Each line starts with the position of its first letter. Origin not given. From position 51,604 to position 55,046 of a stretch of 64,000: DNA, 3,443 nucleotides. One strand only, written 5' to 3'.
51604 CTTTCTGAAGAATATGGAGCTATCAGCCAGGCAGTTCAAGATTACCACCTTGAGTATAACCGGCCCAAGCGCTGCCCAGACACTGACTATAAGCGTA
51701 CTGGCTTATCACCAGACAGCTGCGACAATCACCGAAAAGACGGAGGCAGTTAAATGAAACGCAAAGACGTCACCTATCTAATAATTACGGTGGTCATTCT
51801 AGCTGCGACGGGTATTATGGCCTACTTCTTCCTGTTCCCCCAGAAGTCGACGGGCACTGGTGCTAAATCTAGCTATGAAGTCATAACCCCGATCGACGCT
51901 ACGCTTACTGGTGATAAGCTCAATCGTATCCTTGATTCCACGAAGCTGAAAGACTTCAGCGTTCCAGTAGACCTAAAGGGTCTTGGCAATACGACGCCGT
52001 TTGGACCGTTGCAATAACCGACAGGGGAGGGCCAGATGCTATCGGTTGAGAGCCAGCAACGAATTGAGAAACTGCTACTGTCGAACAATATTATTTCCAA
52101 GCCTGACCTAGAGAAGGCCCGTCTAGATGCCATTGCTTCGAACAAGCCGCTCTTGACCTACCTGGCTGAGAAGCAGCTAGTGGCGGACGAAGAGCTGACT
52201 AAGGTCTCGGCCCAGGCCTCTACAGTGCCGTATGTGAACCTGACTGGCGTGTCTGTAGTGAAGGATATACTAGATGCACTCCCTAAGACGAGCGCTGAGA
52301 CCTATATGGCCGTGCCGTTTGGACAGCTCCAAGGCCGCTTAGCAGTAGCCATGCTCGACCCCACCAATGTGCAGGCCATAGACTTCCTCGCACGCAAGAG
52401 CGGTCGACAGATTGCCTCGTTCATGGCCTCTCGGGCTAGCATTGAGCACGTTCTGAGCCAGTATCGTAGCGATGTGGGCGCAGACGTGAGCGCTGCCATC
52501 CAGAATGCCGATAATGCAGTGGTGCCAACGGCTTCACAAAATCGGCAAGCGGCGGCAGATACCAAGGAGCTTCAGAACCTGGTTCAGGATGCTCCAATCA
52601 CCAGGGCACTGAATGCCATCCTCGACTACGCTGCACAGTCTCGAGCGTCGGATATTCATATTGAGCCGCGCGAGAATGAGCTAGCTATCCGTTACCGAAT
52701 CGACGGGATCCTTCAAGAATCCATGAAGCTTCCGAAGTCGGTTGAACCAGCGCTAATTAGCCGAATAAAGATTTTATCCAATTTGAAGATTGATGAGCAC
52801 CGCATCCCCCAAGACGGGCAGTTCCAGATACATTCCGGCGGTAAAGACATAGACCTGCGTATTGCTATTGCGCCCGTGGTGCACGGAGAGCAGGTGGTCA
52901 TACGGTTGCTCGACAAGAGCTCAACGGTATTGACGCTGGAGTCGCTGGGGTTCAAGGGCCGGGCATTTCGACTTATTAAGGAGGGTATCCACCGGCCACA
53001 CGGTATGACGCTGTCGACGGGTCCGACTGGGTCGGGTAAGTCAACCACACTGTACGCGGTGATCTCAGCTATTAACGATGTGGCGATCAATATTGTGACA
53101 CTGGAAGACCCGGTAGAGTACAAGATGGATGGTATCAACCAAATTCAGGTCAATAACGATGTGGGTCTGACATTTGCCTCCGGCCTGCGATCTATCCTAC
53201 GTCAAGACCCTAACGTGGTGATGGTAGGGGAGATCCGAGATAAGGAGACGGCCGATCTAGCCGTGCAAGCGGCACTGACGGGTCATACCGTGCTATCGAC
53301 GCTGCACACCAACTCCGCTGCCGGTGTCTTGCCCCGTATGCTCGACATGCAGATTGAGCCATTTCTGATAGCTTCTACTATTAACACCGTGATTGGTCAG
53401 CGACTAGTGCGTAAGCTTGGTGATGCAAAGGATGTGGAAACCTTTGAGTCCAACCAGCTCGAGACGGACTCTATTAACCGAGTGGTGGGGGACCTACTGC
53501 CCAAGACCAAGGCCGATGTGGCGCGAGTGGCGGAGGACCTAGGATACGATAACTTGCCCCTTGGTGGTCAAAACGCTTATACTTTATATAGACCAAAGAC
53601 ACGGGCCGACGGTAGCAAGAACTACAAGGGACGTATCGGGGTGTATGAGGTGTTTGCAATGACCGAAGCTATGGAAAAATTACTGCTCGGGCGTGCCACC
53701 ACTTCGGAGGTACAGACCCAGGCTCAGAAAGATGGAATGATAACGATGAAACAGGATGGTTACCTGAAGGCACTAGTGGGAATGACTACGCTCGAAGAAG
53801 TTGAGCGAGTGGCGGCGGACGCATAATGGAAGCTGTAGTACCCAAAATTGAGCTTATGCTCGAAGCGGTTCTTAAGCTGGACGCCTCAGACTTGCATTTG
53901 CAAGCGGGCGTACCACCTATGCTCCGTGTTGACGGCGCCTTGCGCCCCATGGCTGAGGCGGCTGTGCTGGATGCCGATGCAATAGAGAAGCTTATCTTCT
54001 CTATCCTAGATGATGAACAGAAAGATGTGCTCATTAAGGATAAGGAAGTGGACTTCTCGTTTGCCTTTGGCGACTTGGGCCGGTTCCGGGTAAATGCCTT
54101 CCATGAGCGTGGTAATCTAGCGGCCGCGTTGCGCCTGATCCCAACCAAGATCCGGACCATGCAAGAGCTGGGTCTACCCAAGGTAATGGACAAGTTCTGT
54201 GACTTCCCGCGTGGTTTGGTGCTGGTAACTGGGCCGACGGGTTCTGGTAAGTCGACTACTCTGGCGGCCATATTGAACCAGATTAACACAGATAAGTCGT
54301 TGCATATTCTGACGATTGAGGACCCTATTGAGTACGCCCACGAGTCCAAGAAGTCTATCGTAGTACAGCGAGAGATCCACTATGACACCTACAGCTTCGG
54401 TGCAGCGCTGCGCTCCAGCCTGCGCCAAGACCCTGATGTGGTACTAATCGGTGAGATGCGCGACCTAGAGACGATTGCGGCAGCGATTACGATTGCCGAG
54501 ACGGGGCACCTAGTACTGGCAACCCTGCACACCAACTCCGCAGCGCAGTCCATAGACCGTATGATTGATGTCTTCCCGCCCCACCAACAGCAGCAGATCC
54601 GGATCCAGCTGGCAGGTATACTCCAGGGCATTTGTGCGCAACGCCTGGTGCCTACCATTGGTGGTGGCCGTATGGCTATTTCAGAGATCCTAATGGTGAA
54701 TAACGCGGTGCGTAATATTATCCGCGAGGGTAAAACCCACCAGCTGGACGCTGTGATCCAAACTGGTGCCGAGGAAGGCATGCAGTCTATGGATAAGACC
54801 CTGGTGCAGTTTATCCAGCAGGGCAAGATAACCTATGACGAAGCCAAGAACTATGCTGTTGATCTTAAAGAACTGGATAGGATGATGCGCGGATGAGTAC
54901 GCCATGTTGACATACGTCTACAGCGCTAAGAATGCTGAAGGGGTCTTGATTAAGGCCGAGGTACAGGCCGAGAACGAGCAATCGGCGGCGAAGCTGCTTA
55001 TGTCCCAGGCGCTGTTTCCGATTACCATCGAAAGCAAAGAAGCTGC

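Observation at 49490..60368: Complete secretin-less type IV pilus locus with both extension and retraction ATPases and five pilin-class genes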

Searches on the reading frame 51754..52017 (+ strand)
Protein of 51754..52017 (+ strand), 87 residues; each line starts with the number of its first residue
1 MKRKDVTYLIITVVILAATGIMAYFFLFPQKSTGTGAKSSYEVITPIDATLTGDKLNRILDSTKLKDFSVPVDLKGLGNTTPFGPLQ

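Call 4: search_protein_families(library=pfam, proteins=[window:51754-52017:+], max_evalue=0.01)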
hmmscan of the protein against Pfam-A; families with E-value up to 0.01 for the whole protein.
window:51754-52017:+ (87 aa): 0 families

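Call 21: search_protein_families(library=ncbifam, proteins=[window:51754-52017:+], max_evalue=0.01)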
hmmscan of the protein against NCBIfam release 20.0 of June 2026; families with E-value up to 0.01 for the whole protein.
window:51754-52017:+ (87 aa): 0 families

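Call 29: find_homologous_proteins(query=window:51754-52014:+, max_evalue=0.001)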
Query window:51754-52014:+ (87 aa): 2 proteins with E <= 0.001 among 2 candidates.
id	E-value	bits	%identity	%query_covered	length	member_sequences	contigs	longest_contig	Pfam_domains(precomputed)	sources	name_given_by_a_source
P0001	5.8e-49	181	100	100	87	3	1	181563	-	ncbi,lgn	-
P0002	1.5e-44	167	92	100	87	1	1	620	-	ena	-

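Call 30: find_encoding_contigs(protein=P0001, flank=1000, max_places=3)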
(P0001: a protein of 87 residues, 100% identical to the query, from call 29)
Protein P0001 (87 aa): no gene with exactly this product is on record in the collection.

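Call 34: find_homologous_proteins(query=A1, max_evalue=0.001)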
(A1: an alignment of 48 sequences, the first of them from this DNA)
Query A1 (48 sequences) (87 aa, profile of the alignment): 219 proteins with E <= 0.001 among 822 candidates; the best 120 are listed.
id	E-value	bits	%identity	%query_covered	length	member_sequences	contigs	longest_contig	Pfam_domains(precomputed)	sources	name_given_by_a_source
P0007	5.3e-29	118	-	-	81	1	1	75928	-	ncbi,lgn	ncbi:MAG: hypothetical protein V4702_05030 [Patescibacteria group bacterium]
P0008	5.9e-29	118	27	56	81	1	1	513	-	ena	-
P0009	1.6e-28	116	24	100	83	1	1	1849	-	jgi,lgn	-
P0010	1.9e-28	116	32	29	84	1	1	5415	-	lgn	-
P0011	2.3e-28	116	33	60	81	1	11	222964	-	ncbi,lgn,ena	-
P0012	4.4e-28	115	33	56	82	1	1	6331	-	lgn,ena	-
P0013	6.2e-28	114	33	56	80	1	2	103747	-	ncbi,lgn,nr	ncbi:MAG TPA: hypothetical protein VLE74_01085 [Candidatus Saccharimonadales bacterium]|nr:hypotheti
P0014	1.1e-27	114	-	-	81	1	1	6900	-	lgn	-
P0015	1.4e-27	113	-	-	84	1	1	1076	-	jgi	jgi:hypothetical protein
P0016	1.6e-27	113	27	56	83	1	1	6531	-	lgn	-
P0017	2.1e-27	113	31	56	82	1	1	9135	-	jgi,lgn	-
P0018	2.8e-27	112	40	29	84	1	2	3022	-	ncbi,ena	-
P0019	3.1e-27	112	26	53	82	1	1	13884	-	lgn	-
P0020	3.2e-27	112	31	56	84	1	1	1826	-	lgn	-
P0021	3.5e-27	112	26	100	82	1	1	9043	-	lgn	-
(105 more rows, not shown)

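Call 43: search_protein_representatives(alignment_id=A2)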
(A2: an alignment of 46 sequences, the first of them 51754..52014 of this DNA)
Query: 46 sequences, 82 profile positions. Proteins with E-value up to 0.001 (for the whole library): 656; up to 1e-10: 372; up to 1e-30: 9. The best 150 are listed.
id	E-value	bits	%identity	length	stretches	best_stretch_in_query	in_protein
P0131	7.7e-34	131.7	-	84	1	1-81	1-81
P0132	3.8e-32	126.3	-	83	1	1-80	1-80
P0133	1.1e-31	124.8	-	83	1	1-81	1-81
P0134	1.6e-31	124.3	-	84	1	1-81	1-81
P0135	2.5e-31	123.6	-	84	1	1-80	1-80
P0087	3.4e-31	123.2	-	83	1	1-80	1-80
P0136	3.7e-31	123.1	-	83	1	1-80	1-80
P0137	4.4e-31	122.9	-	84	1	1-82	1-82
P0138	5.5e-31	122.6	-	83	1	1-80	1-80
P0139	1.4e-30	121.3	-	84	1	1-81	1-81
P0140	2.9e-30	120.2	-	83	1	1-80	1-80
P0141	7.3e-30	119.0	-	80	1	1-80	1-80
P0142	8.2e-30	118.8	-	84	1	1-80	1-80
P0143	9.0e-30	118.7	-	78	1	1-78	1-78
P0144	1.1e-29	118.4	-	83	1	1-80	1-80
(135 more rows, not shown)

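Call 55: search_protein_families(library=pfam, proteins=[window:51754-52014:+], max_evalue=5)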
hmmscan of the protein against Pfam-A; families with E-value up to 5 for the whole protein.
window:51754-52014:+ (87 aa): 2 families
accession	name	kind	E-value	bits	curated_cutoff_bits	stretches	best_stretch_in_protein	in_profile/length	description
PF14358.11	DUF4405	-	0.026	15.4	26.7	1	8-32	5-29/66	Domain of unknown function (DUF4405)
PF17988.6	VEGFR-2_TMD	-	0.77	9.7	25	0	13-26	7-20/35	VEGFR-2 Transmembrane domain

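Call 58: predict_structure(alignment_id=A2)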
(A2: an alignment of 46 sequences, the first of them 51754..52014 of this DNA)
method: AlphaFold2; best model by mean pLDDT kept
length: 87 residues; sequences in the alignment: 46
mean_pLDDT: 68.6   pTM: 0.31
mean pLDDT of the five models: 68.6, 67.7, 67.0, 66.7, 65.0
residues with pLDDT >= 90: 23; 70-90: 7; 50-70: 49; < 50: 8
segments of 3 or more residues with pLDDT < 50: 65-67
pLDDT, mean of each block of 10 residues (from residue 1): 92 98 89 56 60 59 52 52 55
secondary structure, 60 per line:
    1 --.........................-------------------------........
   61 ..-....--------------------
elements in order: H3-27 H53-62 H64-67

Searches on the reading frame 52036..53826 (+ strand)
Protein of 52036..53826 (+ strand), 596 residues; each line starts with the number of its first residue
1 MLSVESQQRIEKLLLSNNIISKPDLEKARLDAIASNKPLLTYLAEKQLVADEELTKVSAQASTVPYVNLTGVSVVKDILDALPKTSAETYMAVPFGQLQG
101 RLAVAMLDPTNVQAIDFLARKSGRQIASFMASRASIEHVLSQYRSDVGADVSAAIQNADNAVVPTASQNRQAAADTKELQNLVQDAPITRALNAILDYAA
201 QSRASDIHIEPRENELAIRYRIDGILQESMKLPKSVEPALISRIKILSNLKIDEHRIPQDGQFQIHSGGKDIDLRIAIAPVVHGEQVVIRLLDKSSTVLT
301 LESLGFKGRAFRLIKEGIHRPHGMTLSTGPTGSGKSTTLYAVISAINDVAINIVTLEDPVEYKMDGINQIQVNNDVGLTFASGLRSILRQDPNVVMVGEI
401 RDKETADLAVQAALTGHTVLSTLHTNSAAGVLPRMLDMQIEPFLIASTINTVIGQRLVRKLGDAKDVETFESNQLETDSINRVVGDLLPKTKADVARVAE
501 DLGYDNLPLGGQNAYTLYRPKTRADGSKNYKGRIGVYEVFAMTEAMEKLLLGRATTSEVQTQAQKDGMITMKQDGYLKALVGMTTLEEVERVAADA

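Call 4: search_protein_families(library=pfam, proteins=[window:52036-53826:+], max_evalue=0.01)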
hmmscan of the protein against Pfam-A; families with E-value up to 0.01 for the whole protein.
window:52036-53826:+ (596 aa): 3 families
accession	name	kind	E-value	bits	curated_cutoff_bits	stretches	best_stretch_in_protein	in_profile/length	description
PF00437.27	T2SSE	-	2.8e-119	398.5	24.9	1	183-591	3-370/370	Type II/IV secretion system protein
PF05157.20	MshEN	-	2.6e-13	50.2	23.1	1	64-146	3-86/90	MshEN domain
PF13555.12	AAA_29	-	0.00088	19.4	27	1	321-343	21-43/61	P-loop containing region of AAA domain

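Call 12: find_related_loci(query=window:52036-53826:+, collection=genome_contigs, flank=10000)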
Query window:52036-53826:+ (596 aa) in genome_contigs; peptide patterns used: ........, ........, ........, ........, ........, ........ (x = any residue, [..] = any of these).
423 stretches matched a pattern; 410 encode a relative of the query (tblastn E <= 1e-3); the best 80 are kept; 80 distinct loci.
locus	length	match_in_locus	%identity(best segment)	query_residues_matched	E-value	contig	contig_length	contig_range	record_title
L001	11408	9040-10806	72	1-595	0e+0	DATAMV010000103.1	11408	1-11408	MAG TPA_asm: Candidatus Saccharimonadia bacterium isolate SMAG_U7000 k141_264812, whole genome shotgun sequence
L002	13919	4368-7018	70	1-596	0e+0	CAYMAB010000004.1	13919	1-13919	MAG TPA_asm: uncultured Candidatus Saccharimonadales bacterium isolate binchicken_co54_498 genome assembly, contig: NODE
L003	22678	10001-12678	70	1-595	0e+0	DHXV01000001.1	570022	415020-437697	MAG TPA_asm: Patescibacteria group bacterium UBA5147 UBA5147_contig_353, whole genome shotgun sequence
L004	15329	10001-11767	69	1-595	0e+0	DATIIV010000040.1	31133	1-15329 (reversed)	MAG TPA_asm: Candidatus Saccharimonadia bacterium isolate SMAG_U15674 k141_562254, whole genome shotgun sequence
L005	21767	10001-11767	72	1-595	0e+0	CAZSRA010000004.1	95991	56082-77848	MAG TPA_asm: uncultured Candidatus Saccharimonadales bacterium isolate SRP200132_co1_243 genome assembly, contig: NODE_2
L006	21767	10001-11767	69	1-595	0e+0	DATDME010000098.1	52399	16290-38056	MAG TPA_asm: Candidatus Saccharimonadia bacterium isolate SMAG_U403 k141_1953917, whole genome shotgun sequence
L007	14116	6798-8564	71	1-595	0e+0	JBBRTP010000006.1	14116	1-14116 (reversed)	MAG: Candidatus Saccharimonadia bacterium isolate La2_metabat2.234 La2_metabat2.234_K_1343073L14116_cov_8.0000, whole ge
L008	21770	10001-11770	70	1-595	0e+0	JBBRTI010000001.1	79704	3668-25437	MAG: Candidatus Saccharimonadia bacterium isolate La2_metabat2.203 La2_metabat2.203_K_79833L79704_cov_16.2523, whole gen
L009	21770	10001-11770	70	1-596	0e+0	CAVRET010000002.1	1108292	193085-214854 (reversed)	MAG: uncultured bacterium isolate MFD04463.bin.1.58 genome assembly, contig: contig_10051, whole genome shotgun sequence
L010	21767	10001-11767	70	1-595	0e+0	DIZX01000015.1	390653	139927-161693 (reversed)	MAG TPA_asm: Patescibacteria group bacterium UBA6017 UBA6017_contig_72, whole genome shotgun sequence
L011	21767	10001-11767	69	1-595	0e+0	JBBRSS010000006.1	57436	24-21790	MAG: Candidatus Saccharimonadia bacterium isolate La2_metabat2.113 La2_metabat2.113_K_1764680L57436_cov_28.0155, whole g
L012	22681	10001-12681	68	1-595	0e+0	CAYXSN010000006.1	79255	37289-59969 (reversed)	MAG TPA_asm: uncultured Candidatus Saccharimonadales bacterium isolate SRP133034_co1_262 genome assembly, contig: NODE_1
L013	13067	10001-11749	69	1-588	0e+0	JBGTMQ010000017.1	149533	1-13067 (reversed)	MAG: Candidatus Saccharimonadia bacterium isolate JTS-RE368 k141_5953819, whole genome shotgun sequence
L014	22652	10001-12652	69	1-595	0e+0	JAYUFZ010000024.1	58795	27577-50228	MAG: bacterium isolate GFS_7960 GFS_7960_23, whole genome shotgun sequence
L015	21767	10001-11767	68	1-595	0e+0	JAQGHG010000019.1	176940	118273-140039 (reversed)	MAG: Patescibacteria group bacterium isolate RYN_427 scaffold_1997864, whole genome shotgun sequence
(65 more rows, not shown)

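Call 21: search_protein_families(library=ncbifam, proteins=[window:52036-53826:+], max_evalue=0.01)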
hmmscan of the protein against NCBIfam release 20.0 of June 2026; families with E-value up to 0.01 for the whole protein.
window:52036-53826:+ (596 aa): 20 families
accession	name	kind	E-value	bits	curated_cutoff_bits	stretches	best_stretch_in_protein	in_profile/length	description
TIGR02538.1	type_IV_pilB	equivalog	2.9e-156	521.4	675.65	2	10-476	2-471/564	type IV-A pilus assembly ATPase PilB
TIGR02533.1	type_II_gspE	equivalog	7.8e-155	516.2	630.25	1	82-592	4-485/486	type II secretion system ATPase GspE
NF007755.0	PRK10436.1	equivalog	7.4e-118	394.1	617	2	89-463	16-360/465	type II secretion system protein GspE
NF053534.1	T4PilAsmATPsTfpB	equivalog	2.3e-113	379.6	850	1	21-593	36-582/584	type IV pilus assembly ATPase TfpB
NF041000.1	ATPase_ComGA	equivalog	2.1e-77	259.7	300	1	194-459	2-266/267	competence type IV pilus ATPase ComGA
TIGR01420.1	pilT_fam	subfamily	7.9e-52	176.6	319.1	1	192-471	2-281/343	PilT/PilU family type 4a pilus ATPase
TIGR02525.1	plasmid_TraJ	equivalog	2.9e-26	92.3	368.3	1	318-439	145-273/372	plasmid transfer ATPase TraJ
TIGR02524.1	dot_icm_DotB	equivalog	1.2e-21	77.3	463.3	1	314-456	126-283/358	Dot/Icm type IV secretion system ATPase DotB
TIGR02782.1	TrbB_P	equivalog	7.2e-16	58.3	304.55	1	278-453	91-276/303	P-type conjugative transfer ATPase TrbB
NF058587.1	archaellum_moto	equivalog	1.1e-15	57.4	550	1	328-459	281-418/527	archaellum flagellar ATPase motor FlaI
NF010469.0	PRK13894.1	subfamily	3.2e-13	49.7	508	1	279-437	105-266/320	conjugal transfer ATPase TrbB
NF010407.0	PRK13833.1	subfamily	5.3e-12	45.8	499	1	312-454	135-276/323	conjugal transfer protein TrbB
TIGR03819.1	heli_sec_ATPase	hypoth_equivalog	1.1e-11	44.5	373.15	1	224-435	82-297/340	TadA family conjugal transfer-associated ATPase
TIGR02788.1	VirB11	equivalog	3.2e-11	42.8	249.95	1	313-439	136-266/308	P-type DNA transfer ATPase VirB11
NF053672.1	bindosome_BasE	exception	1.5e-10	40.4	1000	1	324-435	272-388/512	bindosome assembly system ATPase subunit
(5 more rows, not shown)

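Call 31: list_cluster_members(proteins=[P0001, window:52036-53823:+, window:56194-56658:+])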
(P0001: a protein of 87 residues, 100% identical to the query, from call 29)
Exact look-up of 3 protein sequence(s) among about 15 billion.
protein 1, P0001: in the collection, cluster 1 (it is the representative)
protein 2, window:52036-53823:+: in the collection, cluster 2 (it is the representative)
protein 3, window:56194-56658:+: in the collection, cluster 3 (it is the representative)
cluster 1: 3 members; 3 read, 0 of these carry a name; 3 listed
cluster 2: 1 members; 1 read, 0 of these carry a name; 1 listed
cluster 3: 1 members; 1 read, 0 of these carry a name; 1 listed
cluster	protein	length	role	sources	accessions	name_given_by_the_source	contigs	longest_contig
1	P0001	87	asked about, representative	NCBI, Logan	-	-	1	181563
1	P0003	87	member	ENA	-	-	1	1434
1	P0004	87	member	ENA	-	-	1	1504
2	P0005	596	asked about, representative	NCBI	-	-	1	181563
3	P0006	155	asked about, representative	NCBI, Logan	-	-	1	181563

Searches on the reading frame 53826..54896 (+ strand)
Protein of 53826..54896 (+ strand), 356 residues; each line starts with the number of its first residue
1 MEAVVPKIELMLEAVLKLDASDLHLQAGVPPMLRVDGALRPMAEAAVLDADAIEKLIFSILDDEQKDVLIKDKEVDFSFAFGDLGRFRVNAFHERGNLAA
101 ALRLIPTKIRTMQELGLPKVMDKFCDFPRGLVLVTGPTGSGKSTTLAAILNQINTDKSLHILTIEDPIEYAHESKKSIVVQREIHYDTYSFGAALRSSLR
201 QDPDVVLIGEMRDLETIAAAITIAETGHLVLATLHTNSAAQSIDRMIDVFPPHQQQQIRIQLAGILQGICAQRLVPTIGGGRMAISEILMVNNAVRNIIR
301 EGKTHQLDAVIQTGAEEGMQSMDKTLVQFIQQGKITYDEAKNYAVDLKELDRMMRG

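Call 4: search_protein_families(library=pfam, proteins=[window:53826-54896:+], max_evalue=0.01)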
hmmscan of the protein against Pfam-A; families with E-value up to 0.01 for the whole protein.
window:53826-54896:+ (356 aa): 14 families
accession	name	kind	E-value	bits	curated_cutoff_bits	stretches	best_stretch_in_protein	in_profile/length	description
PF00437.27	T2SSE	-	1e-54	186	24.9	1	3-339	7-367/370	Type II/IV secretion system protein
PF13604.12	AAA_30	-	1.8e-05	25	27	1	120-224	9-112/191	AAA domain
PF13191.12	AAA_16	-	2.1e-05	25.5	32.6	1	130-188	25-68/167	AAA ATPase domain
PF13476.12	AAA_23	-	2.8e-05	25.3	27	1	125-149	15-39/201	AAA domain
PF01935.23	DUF87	-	5e-05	23.9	23.2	1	133-174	27-68/220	Helicase HerA, central domain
PF13401.12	AAA_22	-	7.2e-05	23.6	27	1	128-160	4-33/130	AAA domain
PF25199.1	nSTAND_NTPase5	-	7.6e-05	23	34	1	130-172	42-84/145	Novel STAND NTPase 5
PF13555.12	AAA_29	-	0.00011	22.4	27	1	129-150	22-43/61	P-loop containing region of AAA domain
PF20720.3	nSTAND3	-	0.0017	18.5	27.2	1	130-179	18-69/155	Novel STAND NTPase 3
PF13173.12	AAA_14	-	0.0021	18.5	27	1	131-181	4-56/129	AAA domain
PF00005.33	ABC_tran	-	0.0024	18.9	25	1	131-158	13-40/137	ABC transporter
PF02463.25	SMC_N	-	0.0038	17.1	40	1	126-185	21-82/220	RecF/RecN/SMC N terminal domain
PF02492.25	cobW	-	0.0045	17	20.7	0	132-163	3-34/180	CobW/HypB/UreG, nucleotide-binding domain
PF12775.13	AAA_7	-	0.0067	16.4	25.8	0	131-160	35-64/181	P-loop containing dynein motor region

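Call 21: search_protein_families(library=ncbifam, proteins=[window:53826-54896:+], max_evalue=0.01)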
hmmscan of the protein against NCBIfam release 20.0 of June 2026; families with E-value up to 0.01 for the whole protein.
window:53826-54896:+ (356 aa): 25 families
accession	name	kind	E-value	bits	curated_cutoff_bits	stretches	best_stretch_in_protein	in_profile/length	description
TIGR01420.1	pilT_fam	subfamily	7.9e-142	472.5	319.1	1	8-348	2-342/343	PilT/PilU family type 4a pilus ATPase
TIGR02533.1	type_II_gspE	equivalog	2.9e-51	174.6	630.25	2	111-278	221-382/486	type II secretion system ATPase GspE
TIGR02525.1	plasmid_TraJ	equivalog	5.3e-50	170.4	368.3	1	19-341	23-364/372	plasmid transfer ATPase TraJ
TIGR02524.1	dot_icm_DotB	equivalog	1.2e-47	162.8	463.3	1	8-335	6-345/358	Dot/Icm type IV secretion system ATPase DotB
TIGR02538.1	type_IV_pilB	equivalog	1.9e-44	152.3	675.65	1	10-250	187-433/564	type IV-A pilus assembly ATPase PilB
NF007755.0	PRK10436.1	equivalog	6.5e-44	150.3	617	1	3-276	84-356/465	type II secretion system protein GspE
NF053534.1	T4PilAsmATPsTfpB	equivalog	3.8e-42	144.5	850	1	110-277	313-474/584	type IV pilus assembly ATPase TfpB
NF041000.1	ATPase_ComGA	equivalog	5.4e-39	133.8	300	1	101-276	97-266/267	competence type IV pilus ATPase ComGA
TIGR02782.1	TrbB_P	equivalog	2.3e-15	56.7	304.55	1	132-259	139-265/303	P-type conjugative transfer ATPase TrbB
NF058587.1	archaellum_moto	equivalog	2.8e-15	56.1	550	1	132-246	278-393/527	archaellum flagellar ATPase motor FlaI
TIGR02788.1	VirB11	equivalog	1.4e-14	53.9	249.95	1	132-251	147-267/308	P-type DNA transfer ATPase VirB11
NF010469.0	PRK13894.1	subfamily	5.5e-12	45.7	508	1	132-256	152-274/320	conjugal transfer ATPase TrbB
TIGR03819.1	heli_sec_ATPase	hypoth_equivalog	4.4e-11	42.6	373.15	1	129-243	178-294/340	TadA family conjugal transfer-associated ATPase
NF053672.1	bindosome_BasE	exception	1.1e-10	40.9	1000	1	133-262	274-403/512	bindosome assembly system ATPase subunit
NF010407.0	PRK13833.1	subfamily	7.5e-10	38.7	499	1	132-258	147-271/323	conjugal transfer protein TrbB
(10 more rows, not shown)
